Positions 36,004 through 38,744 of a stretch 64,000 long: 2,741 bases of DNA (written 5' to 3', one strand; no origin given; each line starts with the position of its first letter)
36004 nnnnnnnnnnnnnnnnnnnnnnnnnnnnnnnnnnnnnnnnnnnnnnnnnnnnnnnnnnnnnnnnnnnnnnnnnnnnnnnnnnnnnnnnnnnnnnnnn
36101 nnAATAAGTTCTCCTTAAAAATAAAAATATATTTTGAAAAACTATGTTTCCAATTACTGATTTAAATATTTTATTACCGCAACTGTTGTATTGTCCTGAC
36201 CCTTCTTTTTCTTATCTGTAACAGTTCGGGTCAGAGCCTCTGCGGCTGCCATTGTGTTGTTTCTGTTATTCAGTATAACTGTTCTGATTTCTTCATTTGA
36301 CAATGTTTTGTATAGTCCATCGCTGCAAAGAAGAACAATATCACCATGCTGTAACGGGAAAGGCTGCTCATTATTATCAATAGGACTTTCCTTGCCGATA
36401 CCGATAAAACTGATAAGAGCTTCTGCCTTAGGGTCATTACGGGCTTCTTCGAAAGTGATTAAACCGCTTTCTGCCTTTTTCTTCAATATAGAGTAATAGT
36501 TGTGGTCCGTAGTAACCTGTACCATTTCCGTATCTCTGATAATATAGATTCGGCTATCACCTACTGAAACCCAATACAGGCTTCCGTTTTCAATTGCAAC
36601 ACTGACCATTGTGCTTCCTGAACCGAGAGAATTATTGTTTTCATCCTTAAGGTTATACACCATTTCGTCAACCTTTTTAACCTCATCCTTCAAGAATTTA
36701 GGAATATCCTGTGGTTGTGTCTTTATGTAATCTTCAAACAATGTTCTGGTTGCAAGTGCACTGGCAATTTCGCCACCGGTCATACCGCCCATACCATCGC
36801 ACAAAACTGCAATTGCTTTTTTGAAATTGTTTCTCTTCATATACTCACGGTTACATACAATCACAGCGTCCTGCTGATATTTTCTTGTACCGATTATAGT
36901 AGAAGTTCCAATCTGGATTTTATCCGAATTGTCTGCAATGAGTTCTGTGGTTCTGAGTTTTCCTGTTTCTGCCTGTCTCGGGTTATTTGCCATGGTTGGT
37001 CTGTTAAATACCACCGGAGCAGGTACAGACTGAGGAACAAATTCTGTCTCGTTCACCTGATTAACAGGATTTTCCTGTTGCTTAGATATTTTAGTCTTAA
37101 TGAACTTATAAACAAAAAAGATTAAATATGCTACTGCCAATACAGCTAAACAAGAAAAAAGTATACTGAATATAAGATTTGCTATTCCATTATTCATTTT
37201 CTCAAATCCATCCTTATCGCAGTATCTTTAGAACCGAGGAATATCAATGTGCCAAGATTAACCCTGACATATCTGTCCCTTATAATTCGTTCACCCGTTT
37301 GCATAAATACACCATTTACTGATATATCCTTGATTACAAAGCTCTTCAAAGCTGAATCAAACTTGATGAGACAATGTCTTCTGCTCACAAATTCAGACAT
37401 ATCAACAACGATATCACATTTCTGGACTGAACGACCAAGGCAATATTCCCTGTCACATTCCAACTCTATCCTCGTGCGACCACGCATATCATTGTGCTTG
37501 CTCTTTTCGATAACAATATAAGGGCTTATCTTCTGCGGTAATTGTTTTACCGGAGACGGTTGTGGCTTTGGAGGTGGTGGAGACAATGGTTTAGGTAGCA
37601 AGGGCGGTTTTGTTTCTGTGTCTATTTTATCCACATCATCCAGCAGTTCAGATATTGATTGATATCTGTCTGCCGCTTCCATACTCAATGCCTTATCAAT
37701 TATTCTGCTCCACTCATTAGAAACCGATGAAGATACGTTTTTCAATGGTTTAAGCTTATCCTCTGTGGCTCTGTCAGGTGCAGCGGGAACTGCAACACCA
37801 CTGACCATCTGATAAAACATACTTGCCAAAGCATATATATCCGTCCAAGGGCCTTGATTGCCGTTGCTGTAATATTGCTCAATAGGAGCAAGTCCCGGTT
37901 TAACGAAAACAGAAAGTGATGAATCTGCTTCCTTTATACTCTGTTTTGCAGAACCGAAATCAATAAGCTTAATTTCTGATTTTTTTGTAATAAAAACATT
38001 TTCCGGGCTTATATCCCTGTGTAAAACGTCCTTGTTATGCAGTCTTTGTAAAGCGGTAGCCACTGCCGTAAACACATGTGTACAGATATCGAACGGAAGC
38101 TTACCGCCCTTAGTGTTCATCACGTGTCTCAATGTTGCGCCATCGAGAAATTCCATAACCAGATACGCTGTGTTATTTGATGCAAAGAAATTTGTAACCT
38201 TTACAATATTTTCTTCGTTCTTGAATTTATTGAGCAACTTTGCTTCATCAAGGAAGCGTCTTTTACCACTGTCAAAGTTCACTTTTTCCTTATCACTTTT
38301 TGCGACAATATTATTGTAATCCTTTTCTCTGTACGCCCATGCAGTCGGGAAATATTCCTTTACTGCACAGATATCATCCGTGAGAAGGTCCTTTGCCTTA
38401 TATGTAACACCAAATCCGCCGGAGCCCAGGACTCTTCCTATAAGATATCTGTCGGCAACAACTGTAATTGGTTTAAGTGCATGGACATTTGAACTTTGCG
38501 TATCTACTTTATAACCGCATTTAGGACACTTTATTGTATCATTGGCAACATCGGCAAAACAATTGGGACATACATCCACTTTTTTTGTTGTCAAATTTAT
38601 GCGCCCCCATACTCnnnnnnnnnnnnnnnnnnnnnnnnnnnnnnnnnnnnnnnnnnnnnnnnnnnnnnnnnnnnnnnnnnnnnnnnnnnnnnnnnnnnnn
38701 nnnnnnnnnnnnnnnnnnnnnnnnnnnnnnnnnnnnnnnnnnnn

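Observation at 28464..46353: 17.7-kb single-operon Ser/Thr phosphosignalling supercluster (3 kinases, 2 PP2C, 7 FHA domains, vWA, FHA-gated ABC exporter, LytTR regulator) next to ftsZ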

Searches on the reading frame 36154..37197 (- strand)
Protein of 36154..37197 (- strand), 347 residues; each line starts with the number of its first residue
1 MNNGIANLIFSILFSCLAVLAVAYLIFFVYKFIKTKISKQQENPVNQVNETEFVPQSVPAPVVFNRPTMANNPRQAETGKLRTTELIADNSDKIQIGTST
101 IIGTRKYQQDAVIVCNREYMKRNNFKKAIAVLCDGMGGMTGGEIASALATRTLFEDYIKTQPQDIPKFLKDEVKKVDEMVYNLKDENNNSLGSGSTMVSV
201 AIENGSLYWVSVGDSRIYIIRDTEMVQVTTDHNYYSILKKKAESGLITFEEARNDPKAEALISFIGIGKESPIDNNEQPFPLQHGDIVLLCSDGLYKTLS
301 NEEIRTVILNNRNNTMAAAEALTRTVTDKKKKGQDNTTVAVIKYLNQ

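Call 4: search_protein_families(library=pfam, proteins=[window:36154-37197:-], max_evalue=0.01)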
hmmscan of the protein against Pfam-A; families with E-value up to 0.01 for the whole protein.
window:36154-37197:- (347 aa): 4 families
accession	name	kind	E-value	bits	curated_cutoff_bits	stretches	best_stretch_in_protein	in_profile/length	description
PF00481.26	PP2C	-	3.3e-14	53.6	20.3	1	99-234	6-142/255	Protein phosphatase 2C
PF13672.11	PP2C_2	-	5.2e-10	39.6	24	1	126-303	23-182/209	Protein phosphatase 2C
PF07228.17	SpoIIE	-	1.6e-08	35.1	25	1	258-343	100-190/192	Stage II sporulation protein E (SpoIIE)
PF06837.17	Fijivirus_P9-2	-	0.00038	20.7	27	1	4-92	84-170/178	Fijivirus P9-2 protein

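Call 23: search_protein_families(library=padloc, proteins=[window:36154-37197:-], max_evalue=0.001)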
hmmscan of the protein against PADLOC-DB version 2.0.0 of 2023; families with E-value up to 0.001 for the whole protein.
window:36154-37197:- (347 aa): 0 families

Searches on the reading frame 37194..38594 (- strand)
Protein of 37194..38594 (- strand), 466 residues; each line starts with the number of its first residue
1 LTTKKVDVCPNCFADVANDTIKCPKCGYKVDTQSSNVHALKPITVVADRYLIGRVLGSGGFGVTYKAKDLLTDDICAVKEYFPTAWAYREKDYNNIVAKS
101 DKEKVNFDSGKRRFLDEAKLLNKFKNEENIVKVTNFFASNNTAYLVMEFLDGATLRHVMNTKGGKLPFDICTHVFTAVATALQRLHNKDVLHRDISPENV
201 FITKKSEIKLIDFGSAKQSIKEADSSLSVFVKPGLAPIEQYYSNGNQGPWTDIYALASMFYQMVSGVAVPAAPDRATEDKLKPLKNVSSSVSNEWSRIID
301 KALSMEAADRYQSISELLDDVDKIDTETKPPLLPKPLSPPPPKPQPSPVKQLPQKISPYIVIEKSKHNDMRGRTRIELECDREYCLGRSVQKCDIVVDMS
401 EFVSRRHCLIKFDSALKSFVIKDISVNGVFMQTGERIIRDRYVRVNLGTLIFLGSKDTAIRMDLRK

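Call 3: search_protein_families(library=pfam, proteins=[window:37194-38594:-], max_evalue=0.01)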
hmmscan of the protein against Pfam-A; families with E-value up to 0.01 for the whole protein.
window:37194-38594:- (466 aa): 11 families
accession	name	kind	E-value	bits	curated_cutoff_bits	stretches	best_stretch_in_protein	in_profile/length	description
PF00069.31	Pkinase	-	8.6e-36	124.1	31.7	1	52-317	3-257/263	Protein kinase domain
PF07714.23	PK_Tyr_Ser-Thr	-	2e-21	76.9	23.1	1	54-222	5-155/258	Protein tyrosine and serine/threonine kinase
PF00498.31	FHA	-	8e-12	45.9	20.7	1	384-454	1-67/67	FHA domain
PF03109.22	ABC1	-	1e-08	35.1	22.9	1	131-225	130-223/244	ABC1 atypical kinase-like domain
PF06293.20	Kdo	-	1.2e-06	28.5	21.3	1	102-220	46-173/207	Lipopolysaccharide kinase (Kdo/WaaP) family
PF17667.7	Pkinase_fungal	-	1.6e-05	24.3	24.1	1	174-224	291-347/387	Fungal protein kinase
PF14531.12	Kinase-like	-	0.0016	18.2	25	1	119-239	97-211/289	Kinase-like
PF01636.29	APH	-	0.0017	18.6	23.2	0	116-187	39-109/239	Phosphotransferase enzyme family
PF10571.15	UPF0547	-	0.0033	17.9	29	1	9-28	3-22/26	Uncharacterised protein family UPF0547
PF12773.13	DZR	-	0.005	17.4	27.3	1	8-32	14-36/45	Double zinc ribbon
PF13248.11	Zn_ribbon_3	-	0.0092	15.9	27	0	9-29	5-25/26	zinc-ribbon domain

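Call 23: search_protein_families(library=padloc, proteins=[window:37194-38594:-], max_evalue=0.001)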
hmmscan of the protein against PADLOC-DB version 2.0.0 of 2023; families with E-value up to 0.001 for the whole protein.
window:37194-38594:- (466 aa): 35 families (the best 25 are shown)
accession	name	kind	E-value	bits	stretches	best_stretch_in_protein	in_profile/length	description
PDLC04138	mad6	-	2.8e-53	179.8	1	40-348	43-337/659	mads_6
PDLC04042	PD-T4-6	-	5.7e-45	152.2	1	44-328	5-276/292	-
PDLC04044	PD-T4-6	-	1.3e-41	140.9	1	24-345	7-312/372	-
PDLC04047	PD-T4-6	-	2.8e-41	139.7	1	45-323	7-271/327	-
PDLC04045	PD-T4-6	-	4.7e-41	138.9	1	44-327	29-301/350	-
PDLC04053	PD-T4-6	-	6.7e-41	138.7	1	47-342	8-283/311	-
PDLC04060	PD-T4-6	-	3.1e-39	133.2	1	44-327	4-272/486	-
PDLC04043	PD-T4-6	-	4.5e-32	109.7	1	47-324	14-277/452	-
PDLC04057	PD-T4-6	-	1.1e-31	108.3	1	44-323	4-269/443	-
PDLC04062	PD-T4-6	-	1.8e-31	107.7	1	46-326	30-295/450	-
PDLC04054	PD-T4-6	-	8e-31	105.7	1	112-358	55-309/347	-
PDLC04064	PD-T4-6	-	1.7e-30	104.3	1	101-322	60-278/369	-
PDLC04051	PD-T4-6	-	9.7e-30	101.9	1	46-328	30-298/476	-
PDLC04039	PD-T4-6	-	3.4e-29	100.1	1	48-326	14-277/458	-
PDLC04061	PD-T4-6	-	4.1e-29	100.4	1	44-323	12-282/510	-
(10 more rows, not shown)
